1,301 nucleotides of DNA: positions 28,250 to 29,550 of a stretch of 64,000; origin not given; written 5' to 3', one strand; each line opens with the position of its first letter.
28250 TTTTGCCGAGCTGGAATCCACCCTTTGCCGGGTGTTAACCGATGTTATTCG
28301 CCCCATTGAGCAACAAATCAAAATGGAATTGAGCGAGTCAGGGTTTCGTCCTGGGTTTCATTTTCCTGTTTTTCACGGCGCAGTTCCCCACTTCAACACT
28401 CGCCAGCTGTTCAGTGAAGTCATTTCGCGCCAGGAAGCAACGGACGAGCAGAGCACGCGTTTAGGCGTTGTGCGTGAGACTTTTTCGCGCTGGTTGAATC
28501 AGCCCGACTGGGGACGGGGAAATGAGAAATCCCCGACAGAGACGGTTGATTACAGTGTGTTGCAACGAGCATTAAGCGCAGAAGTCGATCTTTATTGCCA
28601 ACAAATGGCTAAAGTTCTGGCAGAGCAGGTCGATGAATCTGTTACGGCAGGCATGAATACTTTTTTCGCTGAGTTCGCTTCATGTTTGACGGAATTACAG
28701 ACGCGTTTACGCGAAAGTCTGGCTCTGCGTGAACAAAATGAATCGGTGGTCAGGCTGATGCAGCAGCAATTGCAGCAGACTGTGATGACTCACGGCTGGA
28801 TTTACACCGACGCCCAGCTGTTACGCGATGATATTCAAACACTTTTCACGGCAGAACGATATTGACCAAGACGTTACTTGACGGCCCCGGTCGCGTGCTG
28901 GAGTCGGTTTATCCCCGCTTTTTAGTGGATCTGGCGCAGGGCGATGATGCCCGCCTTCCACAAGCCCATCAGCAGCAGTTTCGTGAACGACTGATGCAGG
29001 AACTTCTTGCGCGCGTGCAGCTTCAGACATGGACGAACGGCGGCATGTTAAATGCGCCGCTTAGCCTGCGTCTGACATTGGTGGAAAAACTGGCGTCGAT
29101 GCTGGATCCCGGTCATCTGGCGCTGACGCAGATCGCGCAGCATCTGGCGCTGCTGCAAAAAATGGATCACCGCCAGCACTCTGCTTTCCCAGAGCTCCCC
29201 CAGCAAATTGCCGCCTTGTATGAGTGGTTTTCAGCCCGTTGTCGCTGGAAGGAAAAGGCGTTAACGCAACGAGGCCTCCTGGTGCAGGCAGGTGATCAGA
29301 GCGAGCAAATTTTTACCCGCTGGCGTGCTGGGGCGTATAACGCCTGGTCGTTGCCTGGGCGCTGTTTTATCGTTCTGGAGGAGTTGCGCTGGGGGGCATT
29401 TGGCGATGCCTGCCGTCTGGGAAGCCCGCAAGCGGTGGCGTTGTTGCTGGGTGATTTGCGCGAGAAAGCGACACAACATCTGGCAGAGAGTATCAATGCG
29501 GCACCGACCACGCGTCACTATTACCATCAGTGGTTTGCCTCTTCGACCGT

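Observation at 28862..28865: crfC-yjcZ junction: non-ATG start overlapping the upstream stop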

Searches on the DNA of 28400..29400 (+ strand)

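Call 3: search_dna_similar(query=window:28400-29400:+, collection=ecoli_genomes, mode=near, max_rows=15, rows=spread)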
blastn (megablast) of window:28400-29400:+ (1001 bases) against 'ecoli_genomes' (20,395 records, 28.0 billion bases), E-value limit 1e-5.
Records with a match: 5415; places in all: 5421; records where one place covers at least 80% of the query: 5405.
Genomes with a match: 5413 of 5426; with a place that covers at least 80% of the query: 5403. Places per genome that has any: lowest 1, median 1, highest 3. On chromosomes: 5416 places; on plasmids: 5.
Best place of each record, by identity: >=99% 1309; 95-99% 4102; 80-90% 4.
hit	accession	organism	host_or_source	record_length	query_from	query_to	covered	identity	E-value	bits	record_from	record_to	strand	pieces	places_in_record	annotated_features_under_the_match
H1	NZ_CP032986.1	Escherichia coli strain BE2-5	egret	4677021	1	1001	100%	99.4%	0e+0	1816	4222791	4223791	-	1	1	rdcB: YjcZ-like family protein | crfC: clamp-binding protein CrfC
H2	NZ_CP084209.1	Escherichia coli strain EC2648-R2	conjugation assay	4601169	1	1001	100%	99.0%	0e+0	1794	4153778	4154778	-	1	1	rdcB: YjcZ-like family protein | crfC: clamp-binding protein CrfC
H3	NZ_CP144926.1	Escherichia coli strain SCPM-O-B-7615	raw milk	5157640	1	1001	100%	99.0%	0e+0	1794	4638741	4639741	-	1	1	rdcB: YjcZ-like family protein | crfC: clamp-binding protein CrfC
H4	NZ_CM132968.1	Escherichia coli strain 167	Homo sapiens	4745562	1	1001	100%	99.0%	0e+0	1794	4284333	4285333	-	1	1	rdcB: YjcZ-like family protein | crfC: clamp-binding protein CrfC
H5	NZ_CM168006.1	Escherichia coli strain PEC414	Sus scrofa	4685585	1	1001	100%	98.9%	0e+0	1788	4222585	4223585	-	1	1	rdcB: diguanylate cyclase regulator RdcB family protein | crfC: clamp-binding protein CrfC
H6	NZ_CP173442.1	Escherichia coli strain 98234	Homo sapiens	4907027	1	1001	100%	98.8%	0e+0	1783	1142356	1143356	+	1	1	rdcB: YjcZ-like family protein | crfC: clamp-binding protein CrfC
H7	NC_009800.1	Escherichia coli HS strain HS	-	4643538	1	1001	100%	98.7%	0e+0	1777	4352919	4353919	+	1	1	rdcB: YjcZ-like family protein | crfC: clamp-binding protein CrfC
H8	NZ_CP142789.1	Escherichia coli strain SX23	Sheep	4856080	1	1001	100%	98.6%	0e+0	1772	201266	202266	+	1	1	rdcB: YjcZ-like family protein | crfC: clamp-binding protein CrfC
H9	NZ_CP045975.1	Escherichia coli strain AUSMDU00002545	Homo sapiens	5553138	1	1001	100%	98.3%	0e+0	1755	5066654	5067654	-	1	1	rdcB: YjcZ-like family protein | crfC: clamp-binding protein CrfC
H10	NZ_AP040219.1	Escherichia coli strain NR329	Homo sapiens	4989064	1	1001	100%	98.3%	0e+0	1755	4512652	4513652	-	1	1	rdcB: diguanylate cyclase regulator RdcB family protein | crfC: clamp-binding protein CrfC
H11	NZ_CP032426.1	Escherichia coli strain SCEC020001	Homo sapiens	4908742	1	1001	100%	98.1%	0e+0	1744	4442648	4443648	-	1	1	rdcB: YjcZ-like family protein | crfC: clamp-binding protein CrfC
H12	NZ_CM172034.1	Escherichia coli strain CUVET25-1155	dog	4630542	1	1001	100%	98.1%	0e+0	1744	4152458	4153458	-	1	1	rdcB: diguanylate cyclase regulator RdcB family protein | crfC: clamp-binding protein CrfC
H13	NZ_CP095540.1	Escherichia coli strain GN03204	Homo sapiens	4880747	2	1001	100%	98.1%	0e+0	1742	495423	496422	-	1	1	rdcB: YjcZ-like family protein | crfC: clamp-binding protein CrfC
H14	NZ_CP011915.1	Escherichia coli strain PSUO2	Gallus gallus domesticus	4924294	1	1001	100%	97.9%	0e+0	1733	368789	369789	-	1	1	rdcB: YjcZ-like family protein | crfC: clamp-binding protein CrfC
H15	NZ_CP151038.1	Escherichia coli strain 19KM2326N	Dog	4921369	782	875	9%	88.4%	2e-21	113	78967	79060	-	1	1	diguanylate cyclase regulator RdcB family protein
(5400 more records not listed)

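Call 5: get_annotated_region(hit=H1, flank=3000)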
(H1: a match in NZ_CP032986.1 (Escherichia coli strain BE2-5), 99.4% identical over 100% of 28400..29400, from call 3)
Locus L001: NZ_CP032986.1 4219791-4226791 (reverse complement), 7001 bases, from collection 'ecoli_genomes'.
description: Escherichia coli strain BE2-5 chromosome, complete genome
organism: Escherichia coli strain BE2-5 (NCBI taxid 562)
replicon: chromosome; assembly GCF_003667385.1
host: egret; source: Bird (Egret) feces BE2; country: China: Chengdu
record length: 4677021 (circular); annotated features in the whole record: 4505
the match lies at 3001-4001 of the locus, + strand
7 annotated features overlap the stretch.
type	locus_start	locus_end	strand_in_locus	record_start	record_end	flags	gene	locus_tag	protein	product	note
CDS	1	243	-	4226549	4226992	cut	yjdN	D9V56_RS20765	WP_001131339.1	VOC family metalloprotein YjdN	-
CDS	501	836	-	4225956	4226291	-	yjdM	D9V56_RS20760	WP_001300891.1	zinc ribbon domain-containing protein YjdM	-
CDS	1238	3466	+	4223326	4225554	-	crfC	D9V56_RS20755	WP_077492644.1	clamp-binding protein CrfC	-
CDS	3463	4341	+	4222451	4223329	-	rdcB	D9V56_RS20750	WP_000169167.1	YjcZ-like family protein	-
CDS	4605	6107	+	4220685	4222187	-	proP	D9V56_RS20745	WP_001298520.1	glycine betaine/L-proline transporter ProP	-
CDS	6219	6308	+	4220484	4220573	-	pmrR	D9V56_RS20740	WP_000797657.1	LpxT activity modulator PmrR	-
CDS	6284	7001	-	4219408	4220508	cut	pmrB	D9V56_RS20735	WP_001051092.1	two-component system sensor histidine kinase PmrB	-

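Call 6: get_annotated_region(hit=H15, flank=4000)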
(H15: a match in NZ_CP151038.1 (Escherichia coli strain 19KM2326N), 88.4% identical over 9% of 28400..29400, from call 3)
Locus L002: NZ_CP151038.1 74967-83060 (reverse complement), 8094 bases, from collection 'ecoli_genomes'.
description: Escherichia coli strain 19KM2326N chromosome, complete genome
organism: Escherichia coli strain 19KM2326N (NCBI taxid 562)
replicon: chromosome; assembly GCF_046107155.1
host: Dog; source: Caecum; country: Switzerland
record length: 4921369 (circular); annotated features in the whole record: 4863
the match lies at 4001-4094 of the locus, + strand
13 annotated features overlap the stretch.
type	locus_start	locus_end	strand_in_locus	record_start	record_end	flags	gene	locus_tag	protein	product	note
CDS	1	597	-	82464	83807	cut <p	mdtP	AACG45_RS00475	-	multidrug efflux transporter outer membrane subunit MdtP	incomplete; partial in the middle of a contig; missing N-terminus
CDS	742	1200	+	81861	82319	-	tnpA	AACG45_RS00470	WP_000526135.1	IS200/IS605-like element IS200C family transposase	-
CDS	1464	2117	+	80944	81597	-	-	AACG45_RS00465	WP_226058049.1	TetR/AcrR family transcriptional regulator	-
CDS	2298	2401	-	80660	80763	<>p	phnP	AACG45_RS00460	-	phosphonate metabolism protein PhnP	required for the use of phosphonates and phosphite as phosphorus sources; frameshifted; incomplete; partial in the ...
CDS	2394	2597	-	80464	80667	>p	-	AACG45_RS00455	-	ATP-binding cassette domain-containing protein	incomplete; partial in the middle of a contig; missing C-terminus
CDS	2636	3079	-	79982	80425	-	yjdN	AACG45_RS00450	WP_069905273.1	VOC family metalloprotein YjdN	-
CDS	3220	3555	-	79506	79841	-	yjdM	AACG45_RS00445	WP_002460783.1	zinc ribbon domain-containing protein YjdM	-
CDS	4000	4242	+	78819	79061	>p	-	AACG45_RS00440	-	diguanylate cyclase regulator RdcB family protein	incomplete; partial in the middle of a contig; missing N-terminus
CDS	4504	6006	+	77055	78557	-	proP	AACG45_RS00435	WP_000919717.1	glycine betaine/L-proline transporter ProP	-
CDS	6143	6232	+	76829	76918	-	pmrR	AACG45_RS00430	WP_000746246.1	LpxT activity modulator PmrR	-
CDS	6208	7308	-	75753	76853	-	pmrB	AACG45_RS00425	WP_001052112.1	two-component system sensor histidine kinase PmrB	-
CDS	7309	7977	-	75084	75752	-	basR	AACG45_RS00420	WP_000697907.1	two-component system response regulator BasR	-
CDS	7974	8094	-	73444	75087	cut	eptA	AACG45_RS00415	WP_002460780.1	phosphoethanolamine transferase EptA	-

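Call 36: search_dna_similar(query=window:28847-28877:+, collection=ecoli_genomes, mode=near, max_evalue=10, max_rows=5)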
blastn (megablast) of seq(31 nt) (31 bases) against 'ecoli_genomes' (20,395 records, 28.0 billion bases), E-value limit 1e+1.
Records with a match: 5127; places in all: 5128; records where one place covers at least 80% of the query: 5127.
Genomes with a match: 5125 of 5426; with a place that covers at least 80% of the query: 5125. Places per genome that has any: lowest 1, median 1, highest 3. On chromosomes: 5123 places; on plasmids: 5.
Best place of each record, by identity: >=99% 5127.
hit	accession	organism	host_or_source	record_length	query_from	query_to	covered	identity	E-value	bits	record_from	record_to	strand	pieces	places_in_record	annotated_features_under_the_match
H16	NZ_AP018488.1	Escherichia coli O157:H7 strain PV15-279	Homo sapiens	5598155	1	31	100%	100.0%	4e-7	58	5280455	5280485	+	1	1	crfC: clamp-binding protein CrfC | rdcB: YjcZ-like family protein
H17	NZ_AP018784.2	Escherichia coli strain SK1144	-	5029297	1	31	100%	100.0%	4e-7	58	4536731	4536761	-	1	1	crfC: clamp-binding protein CrfC | rdcB: YjcZ-like family protein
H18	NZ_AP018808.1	Escherichia coli strain E2865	Bos taurus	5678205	1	31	100%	100.0%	4e-7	58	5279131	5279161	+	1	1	crfC: clamp-binding protein CrfC | rdcB: YjcZ-like family protein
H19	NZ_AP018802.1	Escherichia coli strain E2863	Bos taurus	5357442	1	31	100%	100.0%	4e-7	58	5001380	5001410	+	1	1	crfC: clamp-binding protein CrfC | rdcB: YjcZ-like family protein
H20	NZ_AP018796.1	Escherichia coli strain E2855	Bos taurus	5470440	1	31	100%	100.0%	4e-7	58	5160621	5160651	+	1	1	crfC: clamp-binding protein CrfC | rdcB: YjcZ-like family protein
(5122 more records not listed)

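Call 40: search_dna_similar(query=window:28812-28912:+, collection=ecoli_genomes, mode=near, max_rows=60, rows=spread)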
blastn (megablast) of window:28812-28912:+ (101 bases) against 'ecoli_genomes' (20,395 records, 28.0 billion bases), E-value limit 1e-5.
Records with a match: 5410; places in all: 5411; records where one place covers at least 80% of the query: 5408.
Genomes with a match: 5408 of 5426; with a place that covers at least 80% of the query: 5406. Places per genome that has any: lowest 1, median 1, highest 3. On chromosomes: 5406 places; on plasmids: 5.
Best place of each record, by identity: >=99% 3223; 95-99% 2186; 90-95% 1.
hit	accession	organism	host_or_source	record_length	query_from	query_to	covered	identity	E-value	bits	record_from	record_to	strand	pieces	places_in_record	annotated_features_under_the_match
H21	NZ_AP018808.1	Escherichia coli strain E2865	Bos taurus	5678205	1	101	100%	100.0%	7e-45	187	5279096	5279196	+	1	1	crfC: clamp-binding protein CrfC | rdcB: YjcZ-like family protein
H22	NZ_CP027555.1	Escherichia coli strain 2013C-3513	Homo sapiens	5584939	1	101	100%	100.0%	7e-45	187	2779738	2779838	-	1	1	crfC: clamp-binding protein CrfC | rdcB: YjcZ-like family protein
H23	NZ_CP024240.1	Escherichia coli O114:H49 strain 90-9280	missing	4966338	1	101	100%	100.0%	7e-45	187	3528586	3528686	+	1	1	crfC: clamp-binding protein CrfC | rdcB: YjcZ-like family protein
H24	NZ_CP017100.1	Escherichia coli strain K-12 NEB 5-alpha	not applicable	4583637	1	101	100%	100.0%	7e-45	187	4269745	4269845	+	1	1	crfC: clamp-binding protein CrfC | rdcB: YjcZ-like family protein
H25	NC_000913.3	Escherichia coli str. K-12 substr. MG1655 strain K-12 ...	-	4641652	1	101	100%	100.0%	7e-45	187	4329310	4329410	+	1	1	rdcA: regulator of diguanylate cyclase RdcA | rdcB: regulator of diguanylate cyclase RdcB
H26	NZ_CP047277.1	Escherichia coli strain N18-04097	Homo sapiens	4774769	1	101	100%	100.0%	7e-45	187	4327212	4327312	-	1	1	crfC: clamp-binding protein CrfC | rdcB: YjcZ-like family protein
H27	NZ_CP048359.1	Escherichia coli strain 53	environment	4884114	1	101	100%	100.0%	7e-45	187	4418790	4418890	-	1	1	crfC: clamp-binding protein CrfC | rdcB: YjcZ-like family protein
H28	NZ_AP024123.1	Escherichia coli strain KS-NP019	Bos taurus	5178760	1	101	100%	100.0%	7e-45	187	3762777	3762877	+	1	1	crfC: clamp-binding protein CrfC | rdcB: diguanylate cyclase regulator RdcB family protein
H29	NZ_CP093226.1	Escherichia coli strain EC-16-35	Homo sapiens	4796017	1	101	100%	100.0%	7e-45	187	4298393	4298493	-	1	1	crfC: clamp-binding protein CrfC | rdcB: YjcZ-like family protein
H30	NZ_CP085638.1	Escherichia coli strain fEC.1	pigeon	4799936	1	101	100%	100.0%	7e-45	187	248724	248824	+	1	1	crfC: clamp-binding protein CrfC | rdcB: YjcZ-like family protein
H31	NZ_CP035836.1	Escherichia coli strain WS1933D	Homo sapiens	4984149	1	101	100%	100.0%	7e-45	187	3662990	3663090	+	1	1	crfC: clamp-binding protein CrfC | rdcB: YjcZ-like family protein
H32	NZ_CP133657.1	Escherichia coli strain CEC15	rodents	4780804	1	101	100%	100.0%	7e-45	187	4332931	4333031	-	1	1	crfC: clamp-binding protein CrfC | rdcB: diguanylate cyclase regulator RdcB family protein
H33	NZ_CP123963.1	Escherichia coli strain L6-21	Waterfowl manure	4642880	1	101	100%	100.0%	7e-45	187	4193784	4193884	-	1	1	crfC: clamp-binding protein CrfC | rdcB: YjcZ-like family protein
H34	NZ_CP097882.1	Escherichia coli str. K-12 substr. MG1655 strain K-12 ...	not applicable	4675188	1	101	100%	100.0%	7e-45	187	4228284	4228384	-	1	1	crfC: clamp-binding protein CrfC | rdcB: YjcZ-like family protein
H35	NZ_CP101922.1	Escherichia coli strain JCC-EE 7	missing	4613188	1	101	100%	100.0%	7e-45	187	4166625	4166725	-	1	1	crfC: clamp-binding protein CrfC | rdcB: YjcZ-like family protein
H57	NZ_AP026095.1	Escherichia coli strain 53_142304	Homo sapiens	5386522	1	101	100%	98.0%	1e-41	176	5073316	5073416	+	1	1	crfC: clamp-binding protein CrfC | rdcB: YjcZ-like family protein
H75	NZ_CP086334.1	Escherichia coli strain EBJ003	Homo sapiens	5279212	4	101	97%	96.9%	3e-38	165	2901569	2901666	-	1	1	rdcB: diguanylate cyclase regulator RdcB family protein | crfC: clamp-binding protein CrfC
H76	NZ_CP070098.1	Escherichia coli strain FDAARGOS_1370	Homo sapiens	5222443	1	98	97%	96.9%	3e-38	165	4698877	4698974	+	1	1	crfC: clamp-binding protein CrfC | rdcB: YjcZ-like family protein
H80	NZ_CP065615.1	Escherichia coli strain FDAARGOS_943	missing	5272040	59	101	43%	97.7%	5e-11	75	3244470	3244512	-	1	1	rdcB: YjcZ-like family protein | dynamin family protein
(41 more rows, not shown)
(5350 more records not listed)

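Call 41: get_annotated_region(hit=H75, flank=200)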
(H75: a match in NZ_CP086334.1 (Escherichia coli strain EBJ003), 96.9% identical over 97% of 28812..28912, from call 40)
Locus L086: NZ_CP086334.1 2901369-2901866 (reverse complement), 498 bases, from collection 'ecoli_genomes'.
description: Escherichia coli strain EBJ003 chromosome, complete genome
organism: Escherichia coli strain EBJ003 (NCBI taxid 562)
replicon: chromosome; assembly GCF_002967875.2
host: Homo sapiens; source: urine; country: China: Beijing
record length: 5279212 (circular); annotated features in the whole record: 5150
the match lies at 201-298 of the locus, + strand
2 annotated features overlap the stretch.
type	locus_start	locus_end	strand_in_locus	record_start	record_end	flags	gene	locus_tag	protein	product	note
CDS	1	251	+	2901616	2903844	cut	crfC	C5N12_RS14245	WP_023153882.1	clamp-binding protein CrfC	-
CDS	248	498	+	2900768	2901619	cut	rdcB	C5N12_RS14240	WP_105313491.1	diguanylate cyclase regulator RdcB family protein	-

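Call 42: get_annotated_region(hit=H76, flank=200)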
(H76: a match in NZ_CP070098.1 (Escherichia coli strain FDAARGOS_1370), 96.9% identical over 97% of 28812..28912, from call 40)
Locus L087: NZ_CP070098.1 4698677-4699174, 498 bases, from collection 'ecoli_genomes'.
description: Escherichia coli strain FDAARGOS_1370 chromosome, complete genome
organism: Escherichia coli strain FDAARGOS_1370 (NCBI taxid 562)
replicon: chromosome; assembly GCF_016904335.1
host: Homo sapiens; source: missing; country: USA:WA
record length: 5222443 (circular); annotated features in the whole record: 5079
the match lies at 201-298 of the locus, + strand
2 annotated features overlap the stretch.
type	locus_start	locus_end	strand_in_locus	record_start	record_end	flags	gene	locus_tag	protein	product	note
CDS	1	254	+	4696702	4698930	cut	crfC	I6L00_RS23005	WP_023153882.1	clamp-binding protein CrfC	-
CDS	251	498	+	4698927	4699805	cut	rdcB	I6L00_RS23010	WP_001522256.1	YjcZ-like family protein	-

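Call 43: get_annotated_region(hit=H80, flank=1500)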
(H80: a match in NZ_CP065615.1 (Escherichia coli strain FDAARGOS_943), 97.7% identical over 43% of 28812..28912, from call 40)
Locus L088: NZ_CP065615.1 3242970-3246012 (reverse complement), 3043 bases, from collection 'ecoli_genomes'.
description: Escherichia coli strain FDAARGOS_943 chromosome, complete genome
organism: Escherichia coli strain FDAARGOS_943 (NCBI taxid 562)
replicon: chromosome; assembly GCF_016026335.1
host: missing; source: missing; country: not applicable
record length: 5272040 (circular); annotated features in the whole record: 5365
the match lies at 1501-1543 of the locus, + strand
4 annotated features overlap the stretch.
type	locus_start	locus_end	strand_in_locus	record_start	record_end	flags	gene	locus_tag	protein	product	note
CDS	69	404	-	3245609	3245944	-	yjdM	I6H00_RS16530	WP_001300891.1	zinc ribbon domain-containing protein YjdM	-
CDS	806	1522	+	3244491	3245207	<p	-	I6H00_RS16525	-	dynamin family protein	incomplete; partial in the middle of a contig; missing C-terminus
CDS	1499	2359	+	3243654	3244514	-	rdcB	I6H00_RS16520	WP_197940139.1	YjcZ-like family protein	-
CDS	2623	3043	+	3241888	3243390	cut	proP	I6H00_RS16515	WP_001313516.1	glycine betaine/L-proline transporter ProP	-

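Call 44: get_annotated_region(hit=H57, flank=200)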
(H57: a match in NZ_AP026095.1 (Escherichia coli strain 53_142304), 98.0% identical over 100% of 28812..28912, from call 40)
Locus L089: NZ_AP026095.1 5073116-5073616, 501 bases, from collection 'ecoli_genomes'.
description: Escherichia coli strain 53_142304 chromosome, complete genome
organism: Escherichia coli strain 53_142304 (NCBI taxid 562)
replicon: chromosome; assembly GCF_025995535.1
host: Homo sapiens; source: -; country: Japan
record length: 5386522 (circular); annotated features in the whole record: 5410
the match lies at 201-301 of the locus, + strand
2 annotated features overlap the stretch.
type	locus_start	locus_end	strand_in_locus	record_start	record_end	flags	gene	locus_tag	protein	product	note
CDS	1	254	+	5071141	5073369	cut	crfC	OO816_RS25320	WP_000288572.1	clamp-binding protein CrfC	-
CDS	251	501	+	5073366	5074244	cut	rdcB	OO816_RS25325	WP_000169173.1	YjcZ-like family protein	-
